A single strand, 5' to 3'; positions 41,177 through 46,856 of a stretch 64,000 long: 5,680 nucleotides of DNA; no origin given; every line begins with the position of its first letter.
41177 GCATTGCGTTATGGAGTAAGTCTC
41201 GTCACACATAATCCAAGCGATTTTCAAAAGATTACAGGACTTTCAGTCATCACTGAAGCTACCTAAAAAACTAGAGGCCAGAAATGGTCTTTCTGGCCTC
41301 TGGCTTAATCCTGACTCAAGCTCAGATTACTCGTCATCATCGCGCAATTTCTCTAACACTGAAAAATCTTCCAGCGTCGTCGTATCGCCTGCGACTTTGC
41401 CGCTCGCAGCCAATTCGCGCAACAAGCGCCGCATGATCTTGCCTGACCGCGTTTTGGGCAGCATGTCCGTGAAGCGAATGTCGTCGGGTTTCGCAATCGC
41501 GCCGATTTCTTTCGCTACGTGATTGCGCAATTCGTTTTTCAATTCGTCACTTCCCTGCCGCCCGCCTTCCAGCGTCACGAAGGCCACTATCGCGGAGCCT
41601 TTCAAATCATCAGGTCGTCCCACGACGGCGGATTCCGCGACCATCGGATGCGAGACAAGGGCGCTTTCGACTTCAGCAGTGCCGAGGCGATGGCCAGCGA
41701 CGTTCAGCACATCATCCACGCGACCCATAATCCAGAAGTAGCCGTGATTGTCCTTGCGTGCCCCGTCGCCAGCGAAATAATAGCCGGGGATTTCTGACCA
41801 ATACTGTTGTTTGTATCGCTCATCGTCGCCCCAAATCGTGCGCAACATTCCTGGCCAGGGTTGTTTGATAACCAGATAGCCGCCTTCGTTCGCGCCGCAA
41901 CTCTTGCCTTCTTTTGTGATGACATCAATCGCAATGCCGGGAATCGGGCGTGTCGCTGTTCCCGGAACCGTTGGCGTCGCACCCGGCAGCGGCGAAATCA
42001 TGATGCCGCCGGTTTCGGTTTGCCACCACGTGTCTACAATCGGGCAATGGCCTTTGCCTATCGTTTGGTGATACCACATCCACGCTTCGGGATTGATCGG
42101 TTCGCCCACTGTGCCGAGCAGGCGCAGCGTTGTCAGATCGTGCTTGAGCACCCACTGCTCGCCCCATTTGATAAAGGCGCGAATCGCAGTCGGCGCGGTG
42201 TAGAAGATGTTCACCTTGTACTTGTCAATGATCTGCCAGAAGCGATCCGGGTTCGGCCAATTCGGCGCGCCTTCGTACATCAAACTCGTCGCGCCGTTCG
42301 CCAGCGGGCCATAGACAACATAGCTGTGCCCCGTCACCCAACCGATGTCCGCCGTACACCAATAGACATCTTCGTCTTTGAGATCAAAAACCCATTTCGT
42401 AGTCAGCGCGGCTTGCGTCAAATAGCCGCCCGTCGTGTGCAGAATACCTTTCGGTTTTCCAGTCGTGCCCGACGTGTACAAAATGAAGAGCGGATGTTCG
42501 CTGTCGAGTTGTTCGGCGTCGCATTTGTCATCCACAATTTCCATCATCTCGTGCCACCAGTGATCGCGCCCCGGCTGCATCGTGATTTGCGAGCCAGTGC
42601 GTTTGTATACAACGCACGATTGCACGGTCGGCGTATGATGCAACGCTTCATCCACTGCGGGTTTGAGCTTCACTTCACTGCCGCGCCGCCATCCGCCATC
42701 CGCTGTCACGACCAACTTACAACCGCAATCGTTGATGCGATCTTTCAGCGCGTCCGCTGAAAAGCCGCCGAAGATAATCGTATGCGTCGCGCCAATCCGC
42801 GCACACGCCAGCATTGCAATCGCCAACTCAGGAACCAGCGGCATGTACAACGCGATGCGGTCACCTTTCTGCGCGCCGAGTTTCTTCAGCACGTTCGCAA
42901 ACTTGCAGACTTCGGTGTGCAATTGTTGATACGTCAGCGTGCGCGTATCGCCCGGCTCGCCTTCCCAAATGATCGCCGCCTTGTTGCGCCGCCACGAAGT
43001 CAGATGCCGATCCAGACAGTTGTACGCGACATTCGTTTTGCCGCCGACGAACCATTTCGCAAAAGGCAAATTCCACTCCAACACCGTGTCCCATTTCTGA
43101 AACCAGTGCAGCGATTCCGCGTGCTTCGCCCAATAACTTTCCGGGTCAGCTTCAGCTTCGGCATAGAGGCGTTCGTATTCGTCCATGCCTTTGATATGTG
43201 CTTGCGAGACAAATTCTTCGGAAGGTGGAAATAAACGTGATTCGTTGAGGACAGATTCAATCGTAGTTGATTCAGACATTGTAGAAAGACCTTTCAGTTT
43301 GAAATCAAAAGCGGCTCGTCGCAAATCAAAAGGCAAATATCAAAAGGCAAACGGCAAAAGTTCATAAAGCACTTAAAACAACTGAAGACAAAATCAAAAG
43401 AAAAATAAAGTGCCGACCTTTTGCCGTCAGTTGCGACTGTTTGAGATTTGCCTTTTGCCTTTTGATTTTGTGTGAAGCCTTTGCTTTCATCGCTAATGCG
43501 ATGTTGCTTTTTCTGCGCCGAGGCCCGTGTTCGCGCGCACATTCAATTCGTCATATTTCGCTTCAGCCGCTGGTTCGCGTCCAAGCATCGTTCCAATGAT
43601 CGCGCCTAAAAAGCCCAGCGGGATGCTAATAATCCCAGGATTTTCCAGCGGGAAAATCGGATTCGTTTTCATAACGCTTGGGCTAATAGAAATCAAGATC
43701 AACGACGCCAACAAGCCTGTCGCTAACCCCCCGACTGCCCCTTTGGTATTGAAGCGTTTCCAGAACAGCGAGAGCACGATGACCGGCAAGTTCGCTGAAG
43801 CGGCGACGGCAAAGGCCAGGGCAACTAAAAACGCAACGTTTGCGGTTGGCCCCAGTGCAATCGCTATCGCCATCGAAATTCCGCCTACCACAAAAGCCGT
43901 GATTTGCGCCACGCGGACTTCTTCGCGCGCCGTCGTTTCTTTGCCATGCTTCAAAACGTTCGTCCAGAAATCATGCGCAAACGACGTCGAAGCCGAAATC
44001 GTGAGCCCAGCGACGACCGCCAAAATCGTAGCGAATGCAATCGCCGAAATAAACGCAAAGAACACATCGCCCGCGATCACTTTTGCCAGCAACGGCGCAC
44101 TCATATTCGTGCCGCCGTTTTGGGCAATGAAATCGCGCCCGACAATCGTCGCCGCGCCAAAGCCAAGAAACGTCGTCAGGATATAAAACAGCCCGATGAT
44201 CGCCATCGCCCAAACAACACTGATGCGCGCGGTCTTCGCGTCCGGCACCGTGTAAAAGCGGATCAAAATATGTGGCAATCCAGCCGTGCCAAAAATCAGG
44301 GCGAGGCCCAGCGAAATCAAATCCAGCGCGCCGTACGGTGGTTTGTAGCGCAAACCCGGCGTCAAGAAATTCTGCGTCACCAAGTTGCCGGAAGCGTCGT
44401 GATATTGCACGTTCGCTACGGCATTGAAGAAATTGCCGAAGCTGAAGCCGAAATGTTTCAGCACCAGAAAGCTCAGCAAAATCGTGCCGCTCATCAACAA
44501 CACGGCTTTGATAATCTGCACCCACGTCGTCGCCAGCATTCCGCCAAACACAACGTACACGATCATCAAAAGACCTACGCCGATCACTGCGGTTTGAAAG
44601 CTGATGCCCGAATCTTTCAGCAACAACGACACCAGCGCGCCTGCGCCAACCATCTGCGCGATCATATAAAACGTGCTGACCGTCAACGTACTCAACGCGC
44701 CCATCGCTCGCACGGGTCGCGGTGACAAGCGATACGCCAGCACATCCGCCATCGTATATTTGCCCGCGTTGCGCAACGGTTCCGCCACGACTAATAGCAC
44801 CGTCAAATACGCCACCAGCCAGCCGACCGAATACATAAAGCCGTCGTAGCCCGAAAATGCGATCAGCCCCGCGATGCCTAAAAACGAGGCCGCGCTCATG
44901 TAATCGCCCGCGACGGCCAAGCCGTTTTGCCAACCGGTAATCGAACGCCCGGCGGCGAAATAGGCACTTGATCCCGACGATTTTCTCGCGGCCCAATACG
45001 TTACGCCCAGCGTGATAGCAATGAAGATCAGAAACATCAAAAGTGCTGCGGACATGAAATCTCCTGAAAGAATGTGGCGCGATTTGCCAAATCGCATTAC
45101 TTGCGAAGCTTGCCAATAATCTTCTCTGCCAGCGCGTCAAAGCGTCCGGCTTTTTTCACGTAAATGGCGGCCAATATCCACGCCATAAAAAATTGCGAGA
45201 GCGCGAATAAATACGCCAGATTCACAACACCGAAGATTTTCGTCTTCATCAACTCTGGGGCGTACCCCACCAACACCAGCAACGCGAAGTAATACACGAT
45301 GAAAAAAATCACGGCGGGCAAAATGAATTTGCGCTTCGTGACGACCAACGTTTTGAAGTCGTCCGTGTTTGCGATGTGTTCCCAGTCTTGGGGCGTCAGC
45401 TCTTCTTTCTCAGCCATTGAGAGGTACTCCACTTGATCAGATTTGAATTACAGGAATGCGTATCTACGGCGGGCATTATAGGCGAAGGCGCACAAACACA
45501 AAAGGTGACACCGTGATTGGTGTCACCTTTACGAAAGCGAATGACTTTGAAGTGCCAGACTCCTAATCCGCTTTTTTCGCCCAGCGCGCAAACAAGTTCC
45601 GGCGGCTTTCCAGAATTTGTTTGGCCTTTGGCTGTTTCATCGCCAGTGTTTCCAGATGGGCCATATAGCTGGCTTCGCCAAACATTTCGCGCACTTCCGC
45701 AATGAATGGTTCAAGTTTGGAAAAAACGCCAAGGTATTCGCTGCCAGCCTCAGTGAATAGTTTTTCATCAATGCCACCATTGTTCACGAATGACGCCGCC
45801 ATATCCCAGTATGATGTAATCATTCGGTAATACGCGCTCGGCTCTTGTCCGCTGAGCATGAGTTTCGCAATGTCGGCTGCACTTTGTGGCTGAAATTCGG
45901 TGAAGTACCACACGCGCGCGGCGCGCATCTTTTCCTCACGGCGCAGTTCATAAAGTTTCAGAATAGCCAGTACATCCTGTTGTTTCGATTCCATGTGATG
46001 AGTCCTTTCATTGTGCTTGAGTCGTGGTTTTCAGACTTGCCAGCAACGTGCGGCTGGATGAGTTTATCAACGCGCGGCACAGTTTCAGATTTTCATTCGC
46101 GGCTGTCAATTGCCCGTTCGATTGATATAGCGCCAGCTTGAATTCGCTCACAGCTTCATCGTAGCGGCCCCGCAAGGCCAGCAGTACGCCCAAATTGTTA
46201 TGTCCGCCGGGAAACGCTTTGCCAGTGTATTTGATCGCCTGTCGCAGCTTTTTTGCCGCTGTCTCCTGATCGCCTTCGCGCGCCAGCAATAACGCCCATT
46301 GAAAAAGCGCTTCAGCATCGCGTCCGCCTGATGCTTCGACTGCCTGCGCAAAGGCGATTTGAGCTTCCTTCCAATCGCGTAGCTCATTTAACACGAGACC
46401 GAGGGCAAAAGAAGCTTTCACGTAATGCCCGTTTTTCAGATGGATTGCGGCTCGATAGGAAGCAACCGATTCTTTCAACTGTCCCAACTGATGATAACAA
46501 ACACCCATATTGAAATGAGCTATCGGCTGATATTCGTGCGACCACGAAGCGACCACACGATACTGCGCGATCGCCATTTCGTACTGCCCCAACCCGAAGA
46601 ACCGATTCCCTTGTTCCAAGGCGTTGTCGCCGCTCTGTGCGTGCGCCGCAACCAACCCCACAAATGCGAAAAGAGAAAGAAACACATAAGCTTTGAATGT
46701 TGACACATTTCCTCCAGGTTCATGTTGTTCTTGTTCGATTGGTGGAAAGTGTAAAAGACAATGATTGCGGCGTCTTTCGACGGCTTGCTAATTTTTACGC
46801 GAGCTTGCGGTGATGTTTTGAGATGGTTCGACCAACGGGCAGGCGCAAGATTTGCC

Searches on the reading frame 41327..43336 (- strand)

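Call 34: search_protein_families(library=pfam, proteins=[window:41327-43336:-], max_evalue=0.001)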
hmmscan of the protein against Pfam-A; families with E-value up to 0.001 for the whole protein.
window:41327-43336:- (669 aa): 3 families
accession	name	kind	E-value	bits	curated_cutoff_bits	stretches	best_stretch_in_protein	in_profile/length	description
PF00501.34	AMP-binding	-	5.1e-90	302.5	29.9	1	116-496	9-378/384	AMP-binding enzyme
PF13193.12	AMP-binding_C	-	1.1e-29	103.6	24.5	1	555-633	1-76/76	AMP-binding enzyme C-terminal domain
PF16177.11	ACAS_N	-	8.6e-22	77.2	27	1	54-107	1-55/55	Acetyl-coenzyme A synthetase N-terminus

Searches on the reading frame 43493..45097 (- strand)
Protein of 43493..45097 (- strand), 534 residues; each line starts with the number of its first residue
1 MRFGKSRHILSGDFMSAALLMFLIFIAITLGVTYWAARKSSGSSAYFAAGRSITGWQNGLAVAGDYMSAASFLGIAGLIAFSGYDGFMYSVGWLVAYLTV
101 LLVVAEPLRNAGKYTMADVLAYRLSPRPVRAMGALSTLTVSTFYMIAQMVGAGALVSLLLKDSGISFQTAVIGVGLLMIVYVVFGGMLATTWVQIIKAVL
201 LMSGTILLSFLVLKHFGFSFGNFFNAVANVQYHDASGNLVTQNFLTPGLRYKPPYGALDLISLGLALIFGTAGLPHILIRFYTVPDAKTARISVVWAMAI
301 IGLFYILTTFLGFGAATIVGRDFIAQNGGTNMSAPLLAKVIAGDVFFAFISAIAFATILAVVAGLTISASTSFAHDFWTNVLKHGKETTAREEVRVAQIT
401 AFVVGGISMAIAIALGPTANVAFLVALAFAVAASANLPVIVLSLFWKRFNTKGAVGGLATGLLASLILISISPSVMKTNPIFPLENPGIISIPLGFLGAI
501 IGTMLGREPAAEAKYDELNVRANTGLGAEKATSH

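Call 34: search_protein_families(library=pfam, proteins=[window:43493-45097:-], max_evalue=0.001)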
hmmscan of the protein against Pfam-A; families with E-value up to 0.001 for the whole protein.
window:43493-45097:- (534 aa): 1 family
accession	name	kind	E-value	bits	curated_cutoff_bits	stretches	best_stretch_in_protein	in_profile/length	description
PF00474.23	SSF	-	2.3e-105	353.3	22.8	1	46-461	1-406/406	Sodium:solute symporter family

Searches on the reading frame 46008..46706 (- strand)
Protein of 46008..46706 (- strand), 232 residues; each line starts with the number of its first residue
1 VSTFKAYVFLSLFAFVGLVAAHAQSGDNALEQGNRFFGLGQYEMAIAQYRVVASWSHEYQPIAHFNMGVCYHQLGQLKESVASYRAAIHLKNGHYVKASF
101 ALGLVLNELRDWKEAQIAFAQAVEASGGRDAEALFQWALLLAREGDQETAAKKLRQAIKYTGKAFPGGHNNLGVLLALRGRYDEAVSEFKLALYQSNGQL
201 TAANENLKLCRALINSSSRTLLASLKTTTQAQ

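Call 34: search_protein_families(library=pfam, proteins=[window:46008-46706:-], max_evalue=0.001)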
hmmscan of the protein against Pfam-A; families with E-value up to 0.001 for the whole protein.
window:46008-46706:- (232 aa): 14 families
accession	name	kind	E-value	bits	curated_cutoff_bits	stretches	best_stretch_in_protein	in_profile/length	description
PF07719.23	TPR_2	-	3.8e-19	67.6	27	1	62-91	2-31/34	Tetratricopeptide repeat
PF13432.12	TPR_16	-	5.9e-16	59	32.7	2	30-92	1-62/65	Tetratricopeptide repeat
PF00515.34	TPR_1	-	3e-15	55.7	27.8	1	62-90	2-30/34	Tetratricopeptide repeat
PF13181.12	TPR_8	-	3.5e-14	52.1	25.7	1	63-91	3-31/34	Tetratricopeptide repeat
PF13414.12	TPR_11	-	1.5e-13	50.6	26.8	1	33-75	1-42/42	TPR repeat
PF13424.12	TPR_12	-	3.5e-11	43.6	30.1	0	24-88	8-72/77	Tetratricopeptide repeat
PF13174.12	TPR_6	-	1.3e-08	35.4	26.3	0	132-159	1-28/33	Tetratricopeptide repeat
PF13431.12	TPR_17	-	2.7e-08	33.9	24.4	0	166-186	13-33/34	Tetratricopeptide repeat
PF13176.12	TPR_7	-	1.7e-07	31.2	27.9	0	63-90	1-28/36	Tetratricopeptide repeat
PF14559.12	TPR_19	-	7.1e-06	26.7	25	0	142-195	2-54/68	Tetratricopeptide repeat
PF07721.20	TPR_4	-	8.3e-06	26.4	27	0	168-186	3-21/26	Tetratricopeptide repeat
PF13428.12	TPR_14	-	3.5e-05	24.5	23.5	0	98-138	3-42/44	Tetratricopeptide repeat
PF12895.13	ANAPC3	-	0.00011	22.8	27.2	0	18-84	15-79/82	Anaphase-promoting complex, cyclosome, subunit 3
PF13374.12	TPR_10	-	0.0005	20.5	27.5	0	170-190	6-26/42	Tetratricopeptide repeat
